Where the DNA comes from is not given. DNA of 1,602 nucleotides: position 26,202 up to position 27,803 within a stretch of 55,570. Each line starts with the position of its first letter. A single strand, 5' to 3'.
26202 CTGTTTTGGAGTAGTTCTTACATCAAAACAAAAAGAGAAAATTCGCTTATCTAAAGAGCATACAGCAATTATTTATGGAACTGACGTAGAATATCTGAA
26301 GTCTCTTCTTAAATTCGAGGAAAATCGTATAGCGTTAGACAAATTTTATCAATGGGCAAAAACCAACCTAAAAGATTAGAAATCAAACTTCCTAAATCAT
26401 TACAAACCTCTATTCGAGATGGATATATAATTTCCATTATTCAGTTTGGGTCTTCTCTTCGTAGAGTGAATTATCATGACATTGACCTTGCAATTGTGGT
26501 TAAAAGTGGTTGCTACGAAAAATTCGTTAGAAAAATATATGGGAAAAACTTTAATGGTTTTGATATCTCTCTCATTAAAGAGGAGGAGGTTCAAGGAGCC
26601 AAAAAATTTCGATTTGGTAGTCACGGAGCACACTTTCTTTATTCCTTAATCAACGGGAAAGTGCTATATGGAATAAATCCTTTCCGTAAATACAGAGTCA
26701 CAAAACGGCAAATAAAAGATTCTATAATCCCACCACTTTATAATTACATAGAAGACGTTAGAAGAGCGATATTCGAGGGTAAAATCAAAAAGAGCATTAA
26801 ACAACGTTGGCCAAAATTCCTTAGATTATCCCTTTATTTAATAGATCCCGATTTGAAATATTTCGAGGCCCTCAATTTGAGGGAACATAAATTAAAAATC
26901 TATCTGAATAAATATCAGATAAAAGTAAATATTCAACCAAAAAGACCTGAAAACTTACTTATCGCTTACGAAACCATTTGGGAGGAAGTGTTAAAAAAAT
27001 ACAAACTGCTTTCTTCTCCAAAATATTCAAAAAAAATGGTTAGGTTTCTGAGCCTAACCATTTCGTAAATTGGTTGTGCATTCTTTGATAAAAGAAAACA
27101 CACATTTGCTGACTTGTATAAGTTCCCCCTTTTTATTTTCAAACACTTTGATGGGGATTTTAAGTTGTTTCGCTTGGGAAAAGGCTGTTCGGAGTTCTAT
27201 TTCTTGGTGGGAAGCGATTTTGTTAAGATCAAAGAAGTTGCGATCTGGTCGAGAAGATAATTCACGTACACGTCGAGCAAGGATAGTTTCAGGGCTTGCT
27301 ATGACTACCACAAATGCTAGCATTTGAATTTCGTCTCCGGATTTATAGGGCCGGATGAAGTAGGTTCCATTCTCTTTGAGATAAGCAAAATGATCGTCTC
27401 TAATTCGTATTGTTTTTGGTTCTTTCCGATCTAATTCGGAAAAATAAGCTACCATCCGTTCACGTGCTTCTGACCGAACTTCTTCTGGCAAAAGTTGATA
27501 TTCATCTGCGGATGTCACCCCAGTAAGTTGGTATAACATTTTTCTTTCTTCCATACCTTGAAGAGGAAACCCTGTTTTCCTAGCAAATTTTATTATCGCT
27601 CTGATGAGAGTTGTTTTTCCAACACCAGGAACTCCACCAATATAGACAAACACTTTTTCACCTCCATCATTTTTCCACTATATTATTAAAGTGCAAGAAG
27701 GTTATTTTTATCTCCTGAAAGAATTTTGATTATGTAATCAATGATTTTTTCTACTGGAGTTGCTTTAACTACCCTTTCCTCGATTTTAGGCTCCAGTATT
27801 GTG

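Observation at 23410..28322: Convergent accessory cluster of six nucleotide-handling enzymes with no obvious known pathway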

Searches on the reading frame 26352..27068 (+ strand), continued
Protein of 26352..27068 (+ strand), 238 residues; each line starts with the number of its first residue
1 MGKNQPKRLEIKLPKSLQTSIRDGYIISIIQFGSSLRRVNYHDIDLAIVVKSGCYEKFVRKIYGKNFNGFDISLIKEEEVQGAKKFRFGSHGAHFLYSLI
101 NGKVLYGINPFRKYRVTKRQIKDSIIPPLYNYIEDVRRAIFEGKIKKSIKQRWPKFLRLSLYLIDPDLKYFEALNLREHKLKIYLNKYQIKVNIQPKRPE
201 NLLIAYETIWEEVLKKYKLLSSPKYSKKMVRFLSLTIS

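Call 46: fold_search(model_id=the predicted structure, library=pdb)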
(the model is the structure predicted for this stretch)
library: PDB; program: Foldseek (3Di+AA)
matches with E <= 10: 473; with E <= 0.001: 9
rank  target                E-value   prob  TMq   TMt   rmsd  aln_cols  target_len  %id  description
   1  6xz0                  7.3e-05  1.00  0.45  0.44   9.9       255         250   10  Crystal structure of spectinomycin adenyltransferase AAD(9) from Enterococcus faecialis with spectinomycin (released 2020-04-15)
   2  6p06_A                9.0e-05  1.00  0.40  0.38   7.7       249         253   15  Ternary structure of the E52D mutant of ANT-4 with Neomycin and AMPCPP (released 2020-01-29)
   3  1kny_A                9.5e-05  1.00  0.41  0.39   7.5       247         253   15  KANAMYCIN NUCLEOTIDYLTRANSFERASE (released 1996-08-17)
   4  6un8_A                1.2e-04  1.00  0.40  0.39   7.6       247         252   16  Wild type ANT bound to neomycin (released 2020-05-06)
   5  6nmk_A                1.7e-04  1.00  0.37  0.36   7.9       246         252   14  Binary complex structure of the T130K mutant of ANT-4'' with Neomycin (released 2020-01-15)
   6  6nmk_B                1.9e-04  1.00  0.40  0.38   7.6       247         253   16  Binary complex structure of the T130K mutant of ANT-4'' with Neomycin (released 2020-01-15)
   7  6sxj                  2.0e-04  1.00  0.45  0.43   8.5       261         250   14  Crystal structure of spectinomycin adenyltransferase AAD(9) from Enterococcus faecialis (released 2020-04-15)
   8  6un8_B                4.4e-04  1.00  0.40  0.38   7.6       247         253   16  Wild type ANT bound to neomycin (released 2020-05-06)
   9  6p01_A                9.3e-04  1.00  0.39  0.38   7.5       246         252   16  Apo structure of the E52D mutant of ANT-4 (released 2020-01-29)
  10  3jyy_B                1.8e-03  1.00  0.34  0.32   9.4       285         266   12  SeMet LinB complexed with PPi (released 2009-11-03)
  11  6xxq_A                2.1e-03  1.00  0.41  0.39  11.0       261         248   13  Crystal structure of spectinomycin adenyltransferase AAD(9) from Enterococcus faecialis with ATP and spectinomycin (released 2020-04-15)
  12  3jyy_A                2.1e-03  1.00  0.38  0.36   9.1       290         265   11  SeMet LinB complexed with PPi (released 2009-11-03)
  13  7ae2_B                2.4e-03  1.00  0.32  0.50   5.2       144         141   16  Crystal structure of HEPN(H107A-Y109F) toxin in complex with MNT antitoxin (released 2020-12-30)
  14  4ebj_A                2.7e-03  0.99  0.34  0.32   9.5       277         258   12  Crystal structure of aminoglycoside 4'-O-adenylyltransferase ANT(4')-IIb, apo (released 2012-04-04)
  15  7ae9_H                2.8e-03  1.00  0.32  0.50   5.4       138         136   17  Crystal structure of mono-AMPylated HEPN(R46E) toxin in complex with MNT antitoxin (released 2020-12-30)
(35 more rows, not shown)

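Call 56: find_related_loci(query=A2, collection=metagenome_contigs, flank=7000)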
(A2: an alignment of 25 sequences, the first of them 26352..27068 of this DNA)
Query A2 (238 aa) in metagenome_contigs; peptide patterns used: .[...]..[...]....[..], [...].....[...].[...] (x = any residue, [..] = any of these).
304 stretches matched a pattern; 20 encode a relative of the query (tblastn E <= 1e-3); 20 distinct loci.
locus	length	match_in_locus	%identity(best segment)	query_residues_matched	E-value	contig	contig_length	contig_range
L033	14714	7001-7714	73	1-238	4e-115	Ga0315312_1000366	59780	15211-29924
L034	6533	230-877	60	11-221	1e-80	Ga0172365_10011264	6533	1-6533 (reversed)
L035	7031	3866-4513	59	11-221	2e-80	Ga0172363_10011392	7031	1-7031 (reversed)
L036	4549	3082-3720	59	9-216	6e-80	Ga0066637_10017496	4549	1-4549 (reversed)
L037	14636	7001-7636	56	7-215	3e-79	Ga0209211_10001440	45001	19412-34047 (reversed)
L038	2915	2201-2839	60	9-216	3e-80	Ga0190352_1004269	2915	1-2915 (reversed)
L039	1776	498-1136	60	9-216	4e-83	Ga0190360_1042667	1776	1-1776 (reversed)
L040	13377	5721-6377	55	1-215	5e-79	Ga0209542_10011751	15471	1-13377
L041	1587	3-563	61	35-224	7e-76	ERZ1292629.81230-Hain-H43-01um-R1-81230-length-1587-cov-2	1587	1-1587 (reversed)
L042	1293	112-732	50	11-222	1e-72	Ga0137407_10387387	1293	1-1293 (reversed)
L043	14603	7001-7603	42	9-213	7e-49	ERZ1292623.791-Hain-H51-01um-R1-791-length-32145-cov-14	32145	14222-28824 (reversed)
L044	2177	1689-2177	47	9-170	8e-43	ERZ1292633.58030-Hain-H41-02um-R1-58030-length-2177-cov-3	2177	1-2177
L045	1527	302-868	40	26-214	2e-36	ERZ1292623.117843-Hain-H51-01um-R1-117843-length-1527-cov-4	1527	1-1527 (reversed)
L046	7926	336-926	37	14-216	5e-35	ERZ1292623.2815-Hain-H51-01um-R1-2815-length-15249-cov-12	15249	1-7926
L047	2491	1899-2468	38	26-214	1e-33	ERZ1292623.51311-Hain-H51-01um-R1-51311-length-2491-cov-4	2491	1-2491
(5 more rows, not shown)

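Call 78: search_protein_families(library=phrogs, proteins=[window:26352-27068:+], max_evalue=0.001)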
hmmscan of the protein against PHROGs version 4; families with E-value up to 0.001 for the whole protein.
window:26352-27068:+ (238 aa): 0 families

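Call 86: fold_search(model_id=the predicted structure, library=viral)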
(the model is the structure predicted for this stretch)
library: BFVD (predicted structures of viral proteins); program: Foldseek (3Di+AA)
matches with E <= 10: 367; with E <= 0.001: 1
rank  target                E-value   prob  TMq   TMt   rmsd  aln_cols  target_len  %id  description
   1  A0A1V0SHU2            5.4e-04  1.00  0.39  0.41   8.0       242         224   14  Putative nucleotidyltransferase [Klosneuvirus KNV1]
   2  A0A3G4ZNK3            2.4e-03  1.00  0.39  0.40   8.8       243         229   10  Polymerase nucleotidyl transferase domain-containing protein [Terrestrivirus sp.]
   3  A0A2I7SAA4            2.4e-03  0.99  0.38  0.37   9.6       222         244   13  (no name in the UniProt tables at hand)
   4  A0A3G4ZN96            4.5e-03  1.00  0.47  0.18   6.8       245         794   17  Putative exonuclease [Terrestrivirus sp.]
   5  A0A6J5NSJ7            4.5e-03  0.57  0.21  0.16  17.3       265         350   16  Uncharacterized protein [uncultured Caudovirales phage]
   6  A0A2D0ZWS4            6.2e-03  1.00  0.36  0.47   6.7       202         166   14  Nucleotidyltransferase [Rhodococcus phage Trina]
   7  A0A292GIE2            6.5e-03  0.99  0.39  0.44   9.0       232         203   11  (no name in the UniProt tables at hand)
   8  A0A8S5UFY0            9.9e-03  0.99  0.41  0.38   7.4       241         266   14  Putative nucleotidyltransferase [Myoviridae sp. ctshb19]
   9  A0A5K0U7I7            9.9e-03  0.97  0.39  0.12   9.2       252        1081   13  Endonuclease V [Yasminevirus sp. GU-2018]
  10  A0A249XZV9            1.2e-02  0.80  0.27  0.26  14.6       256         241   16  (no name in the UniProt tables at hand)
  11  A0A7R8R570            1.4e-02  0.98  0.40  0.37   8.8       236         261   12  Nucleotidyltransferase [Klebsiella phage vB_KvM-Eowyn]
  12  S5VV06                1.4e-02  0.98  0.42  0.38   8.5       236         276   11  Nucleotidyltransferase [Pseudomonas phage PaBG]
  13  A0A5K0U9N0            1.5e-02  0.95  0.36  0.18   9.9       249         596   15  Nucleotidyltransferase domain-containing protein [Yasminevirus sp. GU-2018]
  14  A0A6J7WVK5            1.5e-02  0.66  0.23  0.17  13.7       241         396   11  Uncharacterized protein [uncultured Caudovirales phage]
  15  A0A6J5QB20            3.4e-02  0.30  0.20  0.14  14.4       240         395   12  Uncharacterized protein [uncultured Caudovirales phage]
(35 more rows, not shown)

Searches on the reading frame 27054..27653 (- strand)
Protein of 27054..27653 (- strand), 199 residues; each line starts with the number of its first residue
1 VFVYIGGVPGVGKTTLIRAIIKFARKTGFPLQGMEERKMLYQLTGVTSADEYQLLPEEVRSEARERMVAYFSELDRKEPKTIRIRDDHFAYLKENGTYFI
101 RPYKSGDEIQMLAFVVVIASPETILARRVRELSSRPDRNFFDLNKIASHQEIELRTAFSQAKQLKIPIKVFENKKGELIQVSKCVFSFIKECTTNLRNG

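Call 3: search_protein_families(library=pfam, proteins=[window:27054-27653:-], max_evalue=0.1)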
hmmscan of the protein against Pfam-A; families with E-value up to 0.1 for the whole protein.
window:27054-27653:- (199 aa): 20 families
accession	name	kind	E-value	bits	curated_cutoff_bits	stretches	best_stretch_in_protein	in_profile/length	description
PF13207.12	AAA_17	-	1.5e-08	35.4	27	1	7-139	2-131/136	AAA domain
PF13238.12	AAA_18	-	5.6e-06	27.3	29.4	1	3-133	1-112/128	AAA domain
PF03266.21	NTPase_1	-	2.3e-05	24.7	23.9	1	3-38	2-37/168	NTPase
PF00004.35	AAA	-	0.00015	22.7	21.2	1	4-80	2-59/131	ATPase family associated with various cellular activities (AAA)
PF13191.12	AAA_16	-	0.00061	20.8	32.6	1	2-30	26-56/167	AAA ATPase domain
PF01443.25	Viral_helicase1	-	0.003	17.9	21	1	4-23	2-21/228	Viral superfamily 1 RNA helicase core domain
PF07728.20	AAA_5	-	0.005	17.3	22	1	6-83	5-84/139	AAA domain (dynein-related subfamily)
PF20720.3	nSTAND3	-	0.0089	16.2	27.2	1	2-29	19-46/155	Novel STAND NTPase 3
PF13245.12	AAA_19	-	0.011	16.3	25.1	1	3-28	14-39/134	AAA domain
PF13401.12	AAA_22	-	0.014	16.1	27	1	2-47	7-45/130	AAA domain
PF13604.12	AAA_30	-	0.014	15.6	27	1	4-34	22-52/191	AAA domain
PF02492.25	cobW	-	0.021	14.8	20.7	1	3-25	3-24/180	CobW/HypB/UreG, nucleotide-binding domain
PF13671.12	AAA_33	-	0.022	15.5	27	0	4-59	3-55/143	AAA domain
PF01637.24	ATPase_2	-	0.023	14.9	33.2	0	2-98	22-131/225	ATPase domain predominantly from Archaea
PF01926.29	MMR_HSR1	-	0.032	14.8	21.9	0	3-22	2-21/113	50S ribosome-binding GTPase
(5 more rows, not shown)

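Call 4: search_protein_families(library=ncbifam, proteins=[window:27054-27653:-], max_evalue=0.1)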
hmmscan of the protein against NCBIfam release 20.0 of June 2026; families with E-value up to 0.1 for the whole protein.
window:27054-27653:- (199 aa): 8 families
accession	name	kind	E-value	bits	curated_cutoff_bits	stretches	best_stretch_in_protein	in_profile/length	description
NF003122.0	PRK04040.1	equivalog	2.7e-13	49.9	155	1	3-182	5-180/189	adenylate kinase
NF010248.0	PRK13695.1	equivalog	0.00015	21.5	156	1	3-35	6-38/180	NTPase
TIGR01448.2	helicase_RecD2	equivalog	0.0022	16.2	500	1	5-28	336-359/713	SF1B family DNA helicase RecD2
NF010335.0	PRK13764.1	equivalog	0.0094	14.5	340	1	3-36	266-299/613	ATPase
TIGR00750.1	lao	equivalog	0.015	14.4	240.75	1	3-29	37-63/300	methylmalonyl Co-A mutase-associated GTPase MeaB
NF008996.1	PRK12339.1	equivalog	0.02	14.6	250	1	2-20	2-20/193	mevalonate-3-phosphate 5-kinase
NF005317.0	PRK06851.1-1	equivalog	0.073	12.3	689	0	4-30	216-242/369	hypothetical protein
TIGR03420.1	DnaA_homol_Hda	equivalog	0.083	12.4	194.8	0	2-38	40-76/226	DnaA regulatory inactivator Hda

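Call 5: search_protein_families(library=padloc, proteins=[window:27054-27653:-], max_evalue=0.1)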
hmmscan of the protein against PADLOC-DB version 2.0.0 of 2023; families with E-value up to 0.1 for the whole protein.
window:27054-27653:- (199 aa): 4 families
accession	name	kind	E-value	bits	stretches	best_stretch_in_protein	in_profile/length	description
PDLC02911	VakA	-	0.00011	20.8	1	2-171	4-145/163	-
PDLC04140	mad8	-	0.00013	19.7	1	2-153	29-133/314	mads_8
PDLC02735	PbeC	-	0.012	12.4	1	3-21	37-55/652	PbeC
PDLC00289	PtuA1|PtuA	-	0.024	11.7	0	3-28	31-56/404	AAA ATPase domain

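Call 15: search_solved_structures(query=window:27054-27653:-, max_evalue=0.01)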
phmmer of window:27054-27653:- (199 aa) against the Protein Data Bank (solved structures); distinct sequences matched with E-value up to 0.01: 3.
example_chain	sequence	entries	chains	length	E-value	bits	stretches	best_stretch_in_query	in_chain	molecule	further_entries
6ln3_A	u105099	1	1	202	9.3e-08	35.4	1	3-190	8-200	Adenylate kinase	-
9cm0_0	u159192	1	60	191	0.00045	23.4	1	4-174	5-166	Novel designed icosahedral nanoparticle I3-A7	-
6pjw_A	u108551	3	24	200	0.0056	19.8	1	3-187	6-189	Adenylate kinase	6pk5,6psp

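Call 49: search_solved_structures(query=window:27054-27653:-, max_evalue=0.01, show_alignments=2)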
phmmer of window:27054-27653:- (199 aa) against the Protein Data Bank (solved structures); distinct sequences matched with E-value up to 0.01: 3.
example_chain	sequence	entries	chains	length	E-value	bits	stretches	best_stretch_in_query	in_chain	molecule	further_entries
6ln3_A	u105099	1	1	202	9.3e-08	35.4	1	3-190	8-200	Adenylate kinase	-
9cm0_0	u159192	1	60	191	0.00045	23.4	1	4-174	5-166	Novel designed icosahedral nanoparticle I3-A7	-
6pjw_A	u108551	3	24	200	0.0056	19.8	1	3-187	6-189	Adenylate kinase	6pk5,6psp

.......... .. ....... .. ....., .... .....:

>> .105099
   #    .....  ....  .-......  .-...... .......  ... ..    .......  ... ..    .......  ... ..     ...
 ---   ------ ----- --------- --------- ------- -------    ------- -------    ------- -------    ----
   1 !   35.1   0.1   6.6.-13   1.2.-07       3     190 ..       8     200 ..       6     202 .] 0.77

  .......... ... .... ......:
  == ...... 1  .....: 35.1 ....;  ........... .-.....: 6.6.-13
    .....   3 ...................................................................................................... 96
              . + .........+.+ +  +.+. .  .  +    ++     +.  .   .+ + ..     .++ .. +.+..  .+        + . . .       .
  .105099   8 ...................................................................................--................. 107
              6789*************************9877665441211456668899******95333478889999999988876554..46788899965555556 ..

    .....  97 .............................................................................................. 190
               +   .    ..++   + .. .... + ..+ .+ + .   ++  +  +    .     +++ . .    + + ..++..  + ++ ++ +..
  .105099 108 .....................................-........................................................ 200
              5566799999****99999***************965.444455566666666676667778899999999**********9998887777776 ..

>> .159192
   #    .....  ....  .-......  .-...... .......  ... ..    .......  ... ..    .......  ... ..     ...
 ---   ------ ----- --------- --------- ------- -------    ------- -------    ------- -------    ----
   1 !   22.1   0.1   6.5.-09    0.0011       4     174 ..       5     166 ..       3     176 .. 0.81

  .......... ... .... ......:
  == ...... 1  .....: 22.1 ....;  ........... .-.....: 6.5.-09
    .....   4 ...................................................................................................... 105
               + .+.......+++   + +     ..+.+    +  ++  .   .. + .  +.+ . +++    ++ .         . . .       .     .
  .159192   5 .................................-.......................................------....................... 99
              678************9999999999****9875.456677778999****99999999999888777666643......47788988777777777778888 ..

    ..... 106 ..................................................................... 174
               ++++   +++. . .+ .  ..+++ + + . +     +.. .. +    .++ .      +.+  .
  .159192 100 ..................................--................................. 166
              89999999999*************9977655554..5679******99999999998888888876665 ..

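Call 71: search_solved_structures(query=A4, max_evalue=1)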
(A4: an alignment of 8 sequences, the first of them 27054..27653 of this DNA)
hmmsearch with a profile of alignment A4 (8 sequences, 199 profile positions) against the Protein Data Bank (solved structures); distinct sequences matched with E-value up to 1: 26.
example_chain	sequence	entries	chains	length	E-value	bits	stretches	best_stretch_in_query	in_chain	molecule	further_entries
6ln3_A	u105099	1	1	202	1.2e-11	47.9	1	3-191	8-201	Adenylate kinase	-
3h86_B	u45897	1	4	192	5.7e-09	39.2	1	3-189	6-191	Adenylate kinase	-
6pjw_A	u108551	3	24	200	6.1e-09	39.1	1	3-190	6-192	Adenylate kinase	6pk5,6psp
9cm0_0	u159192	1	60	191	1e-08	38.3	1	3-179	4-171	Novel designed icosahedral nanoparticle I3-A7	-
1ki9_A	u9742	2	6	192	2.9e-06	30.3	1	3-188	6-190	adenylate kinase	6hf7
1kht_A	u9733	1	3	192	9.3e-06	28.7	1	3-185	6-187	adenylate kinase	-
1nks_A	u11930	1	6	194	0.001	22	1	5-34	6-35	ADENYLATE KINASE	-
2i3b_A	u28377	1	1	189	0.024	17.6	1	3-34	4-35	Human Cancer-Related NTPase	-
7owe_E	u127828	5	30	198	0.037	16.9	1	5-172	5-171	Adenylate kinase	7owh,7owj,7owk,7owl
9r72_B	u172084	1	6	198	0.048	16.6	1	5-172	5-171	Adenylate kinase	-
5l3w_A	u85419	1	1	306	0.061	16.2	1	6-31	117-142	Signal recognition particle receptor FtsY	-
5l3s_B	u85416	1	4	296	0.071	16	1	6-31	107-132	Signal recognition particle receptor FtsY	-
2yvu_A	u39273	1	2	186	0.1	15.5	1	2-35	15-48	Probable adenylyl-sulfate kinase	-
1ye8_A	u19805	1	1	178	0.18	14.7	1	1-23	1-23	Hypothetical UPF0334 kinase-like protein AQ_1292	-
5v8f_A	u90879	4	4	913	0.52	13.2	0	3-104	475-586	Origin recognition complex subunit 1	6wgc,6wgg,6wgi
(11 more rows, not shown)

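Call 78: search_protein_families(library=phrogs, proteins=[window:27054-27653:-], max_evalue=0.001)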
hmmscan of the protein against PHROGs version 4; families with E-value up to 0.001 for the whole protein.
window:27054-27653:- (199 aa): 0 families
